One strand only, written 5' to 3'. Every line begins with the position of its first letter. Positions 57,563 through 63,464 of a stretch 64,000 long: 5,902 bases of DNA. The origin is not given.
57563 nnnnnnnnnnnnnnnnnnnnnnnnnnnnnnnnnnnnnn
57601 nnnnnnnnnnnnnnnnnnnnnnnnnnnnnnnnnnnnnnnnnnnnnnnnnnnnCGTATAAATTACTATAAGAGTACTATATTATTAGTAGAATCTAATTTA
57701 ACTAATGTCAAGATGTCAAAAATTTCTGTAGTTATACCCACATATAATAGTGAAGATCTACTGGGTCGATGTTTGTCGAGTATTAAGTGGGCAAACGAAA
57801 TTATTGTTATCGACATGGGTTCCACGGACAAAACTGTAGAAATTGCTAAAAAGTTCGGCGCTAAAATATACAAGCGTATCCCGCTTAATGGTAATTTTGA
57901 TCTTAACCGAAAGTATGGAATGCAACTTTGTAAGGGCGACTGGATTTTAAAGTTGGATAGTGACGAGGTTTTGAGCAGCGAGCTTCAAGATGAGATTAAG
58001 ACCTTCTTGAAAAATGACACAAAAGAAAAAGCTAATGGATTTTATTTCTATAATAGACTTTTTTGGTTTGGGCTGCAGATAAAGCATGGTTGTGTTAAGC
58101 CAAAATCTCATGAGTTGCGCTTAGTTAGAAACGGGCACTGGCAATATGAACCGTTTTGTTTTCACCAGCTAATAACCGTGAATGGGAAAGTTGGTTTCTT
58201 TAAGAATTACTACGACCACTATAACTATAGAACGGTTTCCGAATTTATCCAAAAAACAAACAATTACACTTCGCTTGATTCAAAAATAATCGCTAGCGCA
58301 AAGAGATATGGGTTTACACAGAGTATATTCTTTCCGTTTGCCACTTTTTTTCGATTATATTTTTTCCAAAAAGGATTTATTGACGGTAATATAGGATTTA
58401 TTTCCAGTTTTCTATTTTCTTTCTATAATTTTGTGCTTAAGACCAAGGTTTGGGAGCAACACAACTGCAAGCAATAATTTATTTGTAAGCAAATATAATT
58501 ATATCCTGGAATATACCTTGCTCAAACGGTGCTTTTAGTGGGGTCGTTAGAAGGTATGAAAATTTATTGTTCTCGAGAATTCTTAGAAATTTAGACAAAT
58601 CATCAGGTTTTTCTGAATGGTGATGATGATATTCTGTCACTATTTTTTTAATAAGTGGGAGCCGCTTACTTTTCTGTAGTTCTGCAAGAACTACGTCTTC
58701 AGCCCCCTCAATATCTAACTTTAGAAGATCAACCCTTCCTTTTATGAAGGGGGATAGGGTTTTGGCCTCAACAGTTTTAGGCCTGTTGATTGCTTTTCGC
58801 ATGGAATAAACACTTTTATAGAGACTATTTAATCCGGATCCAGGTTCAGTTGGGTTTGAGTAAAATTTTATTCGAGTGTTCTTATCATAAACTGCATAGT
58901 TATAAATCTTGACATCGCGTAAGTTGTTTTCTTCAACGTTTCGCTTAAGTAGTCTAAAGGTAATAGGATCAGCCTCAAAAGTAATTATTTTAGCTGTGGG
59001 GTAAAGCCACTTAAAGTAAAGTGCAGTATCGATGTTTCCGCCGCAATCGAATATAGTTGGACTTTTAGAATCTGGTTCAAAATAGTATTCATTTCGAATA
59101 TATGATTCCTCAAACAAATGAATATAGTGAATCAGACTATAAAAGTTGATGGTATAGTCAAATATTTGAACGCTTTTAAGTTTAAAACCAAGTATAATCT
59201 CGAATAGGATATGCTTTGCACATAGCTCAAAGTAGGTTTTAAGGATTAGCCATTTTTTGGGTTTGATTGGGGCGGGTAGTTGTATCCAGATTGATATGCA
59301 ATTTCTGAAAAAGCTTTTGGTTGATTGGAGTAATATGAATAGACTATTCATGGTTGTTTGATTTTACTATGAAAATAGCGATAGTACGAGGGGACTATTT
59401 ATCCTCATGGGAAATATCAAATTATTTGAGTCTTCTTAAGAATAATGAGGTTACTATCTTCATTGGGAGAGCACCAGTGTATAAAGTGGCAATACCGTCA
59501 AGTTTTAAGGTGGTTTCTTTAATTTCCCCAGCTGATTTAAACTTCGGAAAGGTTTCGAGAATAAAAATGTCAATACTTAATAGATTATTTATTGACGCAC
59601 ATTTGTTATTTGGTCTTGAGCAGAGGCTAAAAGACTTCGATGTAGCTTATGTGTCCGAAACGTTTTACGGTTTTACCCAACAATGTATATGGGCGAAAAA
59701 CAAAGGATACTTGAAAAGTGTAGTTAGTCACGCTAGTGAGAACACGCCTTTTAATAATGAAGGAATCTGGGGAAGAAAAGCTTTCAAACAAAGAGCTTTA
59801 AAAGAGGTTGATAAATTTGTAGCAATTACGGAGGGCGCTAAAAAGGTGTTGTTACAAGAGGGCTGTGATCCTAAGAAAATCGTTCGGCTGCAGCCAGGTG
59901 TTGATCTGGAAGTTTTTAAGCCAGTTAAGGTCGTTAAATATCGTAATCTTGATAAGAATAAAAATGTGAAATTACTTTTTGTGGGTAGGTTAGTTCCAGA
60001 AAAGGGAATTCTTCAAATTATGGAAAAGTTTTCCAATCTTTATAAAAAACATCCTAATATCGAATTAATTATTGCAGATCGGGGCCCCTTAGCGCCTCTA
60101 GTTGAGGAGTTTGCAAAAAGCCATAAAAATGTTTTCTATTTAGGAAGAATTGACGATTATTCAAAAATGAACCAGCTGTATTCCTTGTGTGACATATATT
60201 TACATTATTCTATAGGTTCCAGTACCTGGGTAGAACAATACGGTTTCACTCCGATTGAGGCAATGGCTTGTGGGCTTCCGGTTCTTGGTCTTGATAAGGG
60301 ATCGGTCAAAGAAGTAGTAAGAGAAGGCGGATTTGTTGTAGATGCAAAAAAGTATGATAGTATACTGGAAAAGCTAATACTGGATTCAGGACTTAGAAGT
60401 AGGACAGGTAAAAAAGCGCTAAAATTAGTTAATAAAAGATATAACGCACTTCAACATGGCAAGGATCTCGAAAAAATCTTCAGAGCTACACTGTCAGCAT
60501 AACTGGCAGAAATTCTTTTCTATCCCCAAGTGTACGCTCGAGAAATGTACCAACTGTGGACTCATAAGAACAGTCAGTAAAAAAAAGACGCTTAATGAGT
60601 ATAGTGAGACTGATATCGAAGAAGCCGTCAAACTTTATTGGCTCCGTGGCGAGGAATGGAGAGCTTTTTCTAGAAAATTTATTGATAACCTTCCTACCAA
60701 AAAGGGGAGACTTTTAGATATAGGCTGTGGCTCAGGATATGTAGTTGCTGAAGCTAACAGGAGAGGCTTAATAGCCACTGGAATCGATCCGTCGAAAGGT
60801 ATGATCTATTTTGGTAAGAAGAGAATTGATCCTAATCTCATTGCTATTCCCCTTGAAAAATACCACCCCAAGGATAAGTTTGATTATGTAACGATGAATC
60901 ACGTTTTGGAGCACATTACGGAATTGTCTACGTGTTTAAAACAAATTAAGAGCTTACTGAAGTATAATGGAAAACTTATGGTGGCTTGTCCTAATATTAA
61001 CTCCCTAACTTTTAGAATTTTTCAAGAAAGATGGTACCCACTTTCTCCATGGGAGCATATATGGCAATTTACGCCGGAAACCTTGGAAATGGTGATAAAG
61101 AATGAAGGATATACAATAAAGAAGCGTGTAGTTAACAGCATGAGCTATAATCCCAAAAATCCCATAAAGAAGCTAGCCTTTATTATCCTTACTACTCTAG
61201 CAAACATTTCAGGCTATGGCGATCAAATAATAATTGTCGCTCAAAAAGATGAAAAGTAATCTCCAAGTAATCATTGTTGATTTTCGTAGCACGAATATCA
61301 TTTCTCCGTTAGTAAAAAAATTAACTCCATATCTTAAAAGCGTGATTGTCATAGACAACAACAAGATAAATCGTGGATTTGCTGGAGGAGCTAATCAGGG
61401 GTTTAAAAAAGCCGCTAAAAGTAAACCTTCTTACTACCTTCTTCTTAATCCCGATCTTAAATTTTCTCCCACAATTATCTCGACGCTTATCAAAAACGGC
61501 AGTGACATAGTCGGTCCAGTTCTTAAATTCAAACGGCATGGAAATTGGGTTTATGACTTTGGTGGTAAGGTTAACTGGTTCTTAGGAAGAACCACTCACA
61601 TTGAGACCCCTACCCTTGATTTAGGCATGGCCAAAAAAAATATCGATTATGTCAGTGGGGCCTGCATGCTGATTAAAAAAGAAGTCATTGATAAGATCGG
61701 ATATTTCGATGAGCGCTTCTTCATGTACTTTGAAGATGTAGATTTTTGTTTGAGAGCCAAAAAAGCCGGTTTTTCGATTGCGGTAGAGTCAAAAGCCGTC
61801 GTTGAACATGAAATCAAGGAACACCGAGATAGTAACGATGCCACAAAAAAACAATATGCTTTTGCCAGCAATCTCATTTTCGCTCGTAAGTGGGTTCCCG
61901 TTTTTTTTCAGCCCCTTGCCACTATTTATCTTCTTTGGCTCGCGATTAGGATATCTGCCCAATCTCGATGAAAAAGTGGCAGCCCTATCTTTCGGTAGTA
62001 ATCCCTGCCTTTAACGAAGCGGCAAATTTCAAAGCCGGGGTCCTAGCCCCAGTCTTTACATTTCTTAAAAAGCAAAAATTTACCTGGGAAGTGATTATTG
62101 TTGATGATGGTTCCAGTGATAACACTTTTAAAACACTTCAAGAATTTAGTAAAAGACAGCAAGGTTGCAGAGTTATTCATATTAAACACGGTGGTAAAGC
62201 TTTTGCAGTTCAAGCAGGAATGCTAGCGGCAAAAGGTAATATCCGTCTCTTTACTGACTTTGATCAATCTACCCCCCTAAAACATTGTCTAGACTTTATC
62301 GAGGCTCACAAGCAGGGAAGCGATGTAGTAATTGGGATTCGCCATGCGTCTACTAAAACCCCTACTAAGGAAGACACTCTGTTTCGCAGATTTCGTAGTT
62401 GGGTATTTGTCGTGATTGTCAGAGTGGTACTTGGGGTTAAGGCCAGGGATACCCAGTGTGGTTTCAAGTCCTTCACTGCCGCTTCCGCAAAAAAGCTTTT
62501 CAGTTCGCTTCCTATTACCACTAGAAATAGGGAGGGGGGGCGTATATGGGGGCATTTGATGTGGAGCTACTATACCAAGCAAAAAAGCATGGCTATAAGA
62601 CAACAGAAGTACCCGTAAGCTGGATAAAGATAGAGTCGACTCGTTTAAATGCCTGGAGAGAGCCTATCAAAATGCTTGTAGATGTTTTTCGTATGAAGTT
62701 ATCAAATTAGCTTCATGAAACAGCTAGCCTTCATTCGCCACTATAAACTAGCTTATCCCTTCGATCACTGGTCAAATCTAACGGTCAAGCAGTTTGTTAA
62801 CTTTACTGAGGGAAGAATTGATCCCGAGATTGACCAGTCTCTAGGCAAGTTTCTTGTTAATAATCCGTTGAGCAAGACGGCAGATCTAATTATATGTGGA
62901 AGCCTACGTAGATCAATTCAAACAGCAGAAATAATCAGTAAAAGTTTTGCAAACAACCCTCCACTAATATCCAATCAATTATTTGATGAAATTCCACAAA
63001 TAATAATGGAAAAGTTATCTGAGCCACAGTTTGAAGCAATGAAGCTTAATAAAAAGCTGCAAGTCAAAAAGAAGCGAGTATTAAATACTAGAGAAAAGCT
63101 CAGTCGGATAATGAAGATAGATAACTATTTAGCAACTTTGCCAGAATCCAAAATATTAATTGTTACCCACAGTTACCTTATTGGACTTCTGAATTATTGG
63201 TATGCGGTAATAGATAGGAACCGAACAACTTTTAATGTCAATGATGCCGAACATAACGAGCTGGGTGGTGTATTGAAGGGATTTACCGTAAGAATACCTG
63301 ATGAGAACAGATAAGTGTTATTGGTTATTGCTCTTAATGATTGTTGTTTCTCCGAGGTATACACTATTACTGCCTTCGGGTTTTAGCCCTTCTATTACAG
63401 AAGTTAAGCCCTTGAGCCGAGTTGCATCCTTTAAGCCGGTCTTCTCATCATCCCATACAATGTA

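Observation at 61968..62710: G7 homopolymer splits a Dpm1/GtrB-like GT2: candidate phase-variable glycosylation switch (or indel error)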

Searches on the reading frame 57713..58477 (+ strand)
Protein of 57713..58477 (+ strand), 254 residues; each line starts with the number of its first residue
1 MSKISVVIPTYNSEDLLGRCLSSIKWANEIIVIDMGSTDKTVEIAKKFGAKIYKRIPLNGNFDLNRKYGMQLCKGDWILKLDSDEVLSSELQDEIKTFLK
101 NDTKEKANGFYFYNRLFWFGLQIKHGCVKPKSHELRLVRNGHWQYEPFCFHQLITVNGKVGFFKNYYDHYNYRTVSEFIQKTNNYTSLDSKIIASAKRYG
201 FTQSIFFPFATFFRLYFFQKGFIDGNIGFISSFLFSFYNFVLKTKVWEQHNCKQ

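Call 19: search_protein_families(library=pfam, proteins=[window:57713-58477:+], max_evalue=0.001)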
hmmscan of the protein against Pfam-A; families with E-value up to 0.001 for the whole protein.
window:57713-58477:+ (254 aa): 4 families
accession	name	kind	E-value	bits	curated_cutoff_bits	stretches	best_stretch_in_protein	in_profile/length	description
PF00535.33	Glycos_transf_2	-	1.2e-19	71.3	23.3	1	5-101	1-106/168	Glycosyl transferase family 2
PF13641.12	Glyco_tranf_2_3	-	2.1e-05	25.1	27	1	4-98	3-110/230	Glycosyltransferase like family 2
PF13704.12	Glyco_tranf_2_4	-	0.00034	21.5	27.5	1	12-91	2-88/98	Glycosyl transferase family 2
PF10111.15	Glyco_tranf_2_2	-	0.00058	19.9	27.3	1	5-91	1-98/276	Glycosyltransferase like family 2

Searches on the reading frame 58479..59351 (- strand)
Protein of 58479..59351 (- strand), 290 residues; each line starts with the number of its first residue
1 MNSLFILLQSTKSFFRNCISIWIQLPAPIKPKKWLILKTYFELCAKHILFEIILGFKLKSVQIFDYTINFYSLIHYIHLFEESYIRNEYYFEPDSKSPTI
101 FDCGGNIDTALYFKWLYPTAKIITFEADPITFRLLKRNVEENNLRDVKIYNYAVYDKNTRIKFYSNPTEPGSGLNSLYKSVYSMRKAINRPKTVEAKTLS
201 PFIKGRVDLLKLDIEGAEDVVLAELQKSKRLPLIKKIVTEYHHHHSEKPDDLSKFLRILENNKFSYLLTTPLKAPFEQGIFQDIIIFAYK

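Call 19: search_protein_families(library=pfam, proteins=[window:58479-59351:-], max_evalue=0.001)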
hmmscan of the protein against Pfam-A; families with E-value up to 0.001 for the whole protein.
window:58479-59351:- (290 aa): 1 family
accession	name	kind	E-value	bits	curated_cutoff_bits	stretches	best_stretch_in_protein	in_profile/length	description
PF05050.19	Methyltransf_21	-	2e-14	54.5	22.7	1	102-266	1-173/173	Methyltransferase FkbM domain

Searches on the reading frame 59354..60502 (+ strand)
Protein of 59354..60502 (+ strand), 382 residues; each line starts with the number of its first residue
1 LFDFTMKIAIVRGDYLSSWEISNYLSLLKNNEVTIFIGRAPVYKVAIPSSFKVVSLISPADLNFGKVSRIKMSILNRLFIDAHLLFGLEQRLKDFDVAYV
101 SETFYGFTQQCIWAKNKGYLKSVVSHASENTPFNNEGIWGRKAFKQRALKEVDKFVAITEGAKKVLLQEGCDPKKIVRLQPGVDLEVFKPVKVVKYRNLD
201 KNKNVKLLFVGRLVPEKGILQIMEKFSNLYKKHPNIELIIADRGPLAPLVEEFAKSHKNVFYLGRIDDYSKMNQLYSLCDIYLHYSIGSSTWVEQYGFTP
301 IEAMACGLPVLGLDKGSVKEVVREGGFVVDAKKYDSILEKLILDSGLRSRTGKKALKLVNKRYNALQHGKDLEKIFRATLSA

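Call 19: search_protein_families(library=pfam, proteins=[window:59354-60502:+], max_evalue=0.001)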
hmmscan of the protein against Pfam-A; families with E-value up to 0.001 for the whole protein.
window:59354-60502:+ (382 aa): 5 families
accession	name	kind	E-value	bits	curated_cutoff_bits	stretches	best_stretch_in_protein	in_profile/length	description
PF00534.26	Glycos_transf_1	-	4.2e-26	91.9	26.4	1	201-355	12-169/172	Glycosyl transferases group 1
PF13692.12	Glyco_trans_1_4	-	6.8e-20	72.2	27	1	206-341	3-136/142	Glycosyl transferases group 1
PF13439.12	Glyco_transf_4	-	1.7e-06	28.6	28.5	1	68-186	44-169/170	Glycosyltransferase Family 4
PF20706.3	GT4-conflict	-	7.4e-05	22.3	26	1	167-325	165-323/385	Family 4 Glycosyltransferase in conflict systems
PF13524.12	Glyco_trans_1_2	-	0.00018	21.9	25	1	259-365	28-135/144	Glycosyl transferase-like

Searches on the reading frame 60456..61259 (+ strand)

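Call 19: search_protein_families(library=pfam, proteins=[window:60456-61259:+], max_evalue=0.001)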
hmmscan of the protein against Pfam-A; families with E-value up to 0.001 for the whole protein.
window:60456-61259:+ (267 aa): 9 families
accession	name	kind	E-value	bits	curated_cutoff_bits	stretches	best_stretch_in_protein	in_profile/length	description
PF13489.12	Methyltransf_23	-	1.2e-22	80.8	27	1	78-221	15-161/164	Methyltransferase domain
PF08241.18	Methyltransf_11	-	6.3e-16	59.2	21.2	1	87-175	1-94/95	Methyltransferase domain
PF08242.18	Methyltransf_12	-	1.7e-14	54.7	30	1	87-174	1-98/98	Methyltransferase domain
PF13847.12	Methyltransf_31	-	6.7e-13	49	27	1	82-180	3-113/145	Methyltransferase domain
PF13649.12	Methyltransf_25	-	2.4e-12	47.8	27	1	87-172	2-97/97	Methyltransferase domain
PF07021.18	MetW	-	1.4e-05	25.3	21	1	76-186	7-117/193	Methionine biosynthesis protein MetW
PF08003.17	Methyltransf_9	-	1.9e-05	24.2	23.8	1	77-178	109-219/315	Protein of unknown function (DUF1698)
PF01209.24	Ubie_methyltran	-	0.00011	22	20.1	1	67-176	34-151/233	ubiE/COQ5 methyltransferase family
PF02353.26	CMAS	-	0.0007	19.4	27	0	77-178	56-166/273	Mycolic acid cyclopropane synthetase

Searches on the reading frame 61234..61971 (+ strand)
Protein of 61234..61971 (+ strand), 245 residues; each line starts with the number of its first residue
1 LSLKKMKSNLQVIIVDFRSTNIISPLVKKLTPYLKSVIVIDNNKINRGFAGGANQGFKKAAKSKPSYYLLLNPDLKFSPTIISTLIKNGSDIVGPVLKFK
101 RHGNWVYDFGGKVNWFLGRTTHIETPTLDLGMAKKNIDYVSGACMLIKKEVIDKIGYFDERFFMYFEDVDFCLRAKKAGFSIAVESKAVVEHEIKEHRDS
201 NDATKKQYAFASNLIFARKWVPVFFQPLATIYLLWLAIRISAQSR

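Call 19: search_protein_families(library=pfam, proteins=[window:61234-61971:+], max_evalue=0.001)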
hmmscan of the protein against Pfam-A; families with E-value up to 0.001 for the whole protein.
window:61234-61971:+ (245 aa): 4 families
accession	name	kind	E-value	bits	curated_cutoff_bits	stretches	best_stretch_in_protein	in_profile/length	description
PF13641.12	Glyco_tranf_2_3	-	2.4e-09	38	27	1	129-207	151-223/230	Glycosyltransferase like family 2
PF00535.33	Glycos_transf_2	-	7.9e-08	32.9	23.3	1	4-155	21-167/168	Glycosyl transferase family 2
PF13632.12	Glyco_trans_2_3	-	3e-05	24.4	27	1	140-220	72-151/198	Glycosyl transferase family group 2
PF10111.15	Glyco_tranf_2_2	-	0.00036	20.5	27.3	0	141-189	164-213/276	Glycosyltransferase like family 2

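Call 50: find_encoding_contigs(protein=window:61249-61971:+, flank=3000, max_places=10)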
Protein window:61249-61971:+ (240 aa): 2 contigs read that carry it; 1 place shown.
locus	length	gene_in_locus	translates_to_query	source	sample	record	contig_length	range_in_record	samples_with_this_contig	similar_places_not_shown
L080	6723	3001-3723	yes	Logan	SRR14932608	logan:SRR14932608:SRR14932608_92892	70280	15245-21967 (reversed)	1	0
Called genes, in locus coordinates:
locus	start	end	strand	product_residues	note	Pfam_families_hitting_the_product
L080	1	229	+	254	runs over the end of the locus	PF00535:Glycos_transf_2, PF13641:Glyco_tranf_2_3 (faint)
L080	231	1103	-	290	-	PF05050:Methyltransf_21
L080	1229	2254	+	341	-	PF13439:Glyco_transf_4 (weak), PF00534:Glycos_transf_1, PF13692:Glyco_trans_1_4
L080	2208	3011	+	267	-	PF08003:Methyltransf_9 (faint), PF13489:Methyltransf_23, PF07021:MetW (faint), PF13847:Methyltransf_31, PF08241:Methyltransf_11, PF08242:Methyltransf_12, PF13649:Methyltransf_25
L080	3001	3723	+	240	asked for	PF00535:Glycos_transf_2 (weak), PF13641:Glyco_tranf_2_3, PF13632:Glyco_trans_2_3 (weak)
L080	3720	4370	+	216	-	PF00535:Glycos_transf_2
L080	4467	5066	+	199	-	-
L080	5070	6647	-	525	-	PF02366:PMT, PF13231:PMT_2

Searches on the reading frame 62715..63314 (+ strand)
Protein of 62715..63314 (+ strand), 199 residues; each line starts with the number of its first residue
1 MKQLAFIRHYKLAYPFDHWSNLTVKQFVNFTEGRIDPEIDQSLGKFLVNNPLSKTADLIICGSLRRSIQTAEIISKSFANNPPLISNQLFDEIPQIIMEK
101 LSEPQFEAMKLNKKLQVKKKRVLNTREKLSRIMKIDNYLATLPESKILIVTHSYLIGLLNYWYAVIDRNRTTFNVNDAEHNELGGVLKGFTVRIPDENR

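Call 19: search_protein_families(library=pfam, proteins=[window:62715-63314:+], max_evalue=0.001)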
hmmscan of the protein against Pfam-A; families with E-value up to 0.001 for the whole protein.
window:62715-63314:+ (199 aa): 2 families
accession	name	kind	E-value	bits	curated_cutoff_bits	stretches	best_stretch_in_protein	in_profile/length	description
PF00300.27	His_Phos_1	-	4.1e-05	23.8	21.7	1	55-163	44-158/194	Histidine phosphatase superfamily (branch 1)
PF04574.18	DUF592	-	0.00053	20.2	24.5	1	107-151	108-153/153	Protein of unknown function (DUF592)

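Call 49: find_encoding_contigs(protein=window:62715-63314:+, flank=3000, max_places=10)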
Protein window:62715-63314:+ (199 aa): 2 contigs read that carry it; 1 place shown.
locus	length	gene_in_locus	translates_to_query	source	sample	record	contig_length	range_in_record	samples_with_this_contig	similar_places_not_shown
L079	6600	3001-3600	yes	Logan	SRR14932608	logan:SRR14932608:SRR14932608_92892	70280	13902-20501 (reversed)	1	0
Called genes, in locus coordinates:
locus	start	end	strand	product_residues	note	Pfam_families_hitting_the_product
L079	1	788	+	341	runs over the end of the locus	PF13439:Glyco_transf_4 (weak), PF00534:Glycos_transf_1, PF13692:Glyco_trans_1_4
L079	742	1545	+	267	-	PF08003:Methyltransf_9 (faint), PF13489:Methyltransf_23, PF07021:MetW (faint), PF13847:Methyltransf_31, PF08241:Methyltransf_11, PF08242:Methyltransf_12, PF13649:Methyltransf_25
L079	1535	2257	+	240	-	PF00535:Glycos_transf_2 (weak), PF13641:Glyco_tranf_2_3, PF13632:Glyco_trans_2_3 (weak)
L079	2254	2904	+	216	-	PF00535:Glycos_transf_2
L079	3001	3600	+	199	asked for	-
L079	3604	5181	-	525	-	PF02366:PMT, PF13231:PMT_2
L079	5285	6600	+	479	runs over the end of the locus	-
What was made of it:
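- Tried and rejected: Exact look-ups of both flanking genes returned the same two contigs as the truncated gene (calls 49, 50).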
